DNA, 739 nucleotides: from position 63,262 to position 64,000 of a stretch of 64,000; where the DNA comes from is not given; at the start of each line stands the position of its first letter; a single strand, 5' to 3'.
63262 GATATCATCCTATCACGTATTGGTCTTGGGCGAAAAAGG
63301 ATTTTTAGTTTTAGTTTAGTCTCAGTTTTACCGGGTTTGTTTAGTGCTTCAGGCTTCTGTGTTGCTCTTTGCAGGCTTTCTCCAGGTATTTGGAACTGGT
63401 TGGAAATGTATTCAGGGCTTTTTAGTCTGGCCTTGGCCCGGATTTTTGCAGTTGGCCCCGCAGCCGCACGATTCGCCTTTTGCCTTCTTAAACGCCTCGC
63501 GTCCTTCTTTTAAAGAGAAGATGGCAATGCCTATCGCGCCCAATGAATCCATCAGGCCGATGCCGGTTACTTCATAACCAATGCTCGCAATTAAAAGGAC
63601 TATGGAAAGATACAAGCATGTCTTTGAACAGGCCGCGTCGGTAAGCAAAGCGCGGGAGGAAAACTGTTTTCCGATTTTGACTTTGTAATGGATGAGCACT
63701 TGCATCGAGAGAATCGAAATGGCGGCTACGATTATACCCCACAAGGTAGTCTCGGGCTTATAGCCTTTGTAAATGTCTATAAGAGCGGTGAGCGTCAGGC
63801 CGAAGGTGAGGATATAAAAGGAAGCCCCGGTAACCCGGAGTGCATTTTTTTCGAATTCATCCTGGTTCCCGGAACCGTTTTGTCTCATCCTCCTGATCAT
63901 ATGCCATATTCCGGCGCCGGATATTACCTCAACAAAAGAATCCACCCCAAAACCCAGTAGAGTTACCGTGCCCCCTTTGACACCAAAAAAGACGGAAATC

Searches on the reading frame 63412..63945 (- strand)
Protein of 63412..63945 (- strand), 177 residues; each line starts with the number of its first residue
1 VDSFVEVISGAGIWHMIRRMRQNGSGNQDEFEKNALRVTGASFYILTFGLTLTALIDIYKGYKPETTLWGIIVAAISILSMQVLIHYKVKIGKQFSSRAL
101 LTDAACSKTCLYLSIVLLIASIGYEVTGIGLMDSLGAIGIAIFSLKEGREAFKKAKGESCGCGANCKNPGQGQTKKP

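Call 69: search_protein_families(library=pfam, proteins=[window:63412-63945:-], max_evalue=0.00001)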
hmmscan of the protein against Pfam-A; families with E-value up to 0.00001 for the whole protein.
window:63412-63945:- (177 aa): 1 family
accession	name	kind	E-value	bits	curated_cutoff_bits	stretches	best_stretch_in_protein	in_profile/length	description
PF01545.26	Cation_efflux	-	2.1e-11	44.4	26.6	1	38-155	73-193/198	Cation efflux family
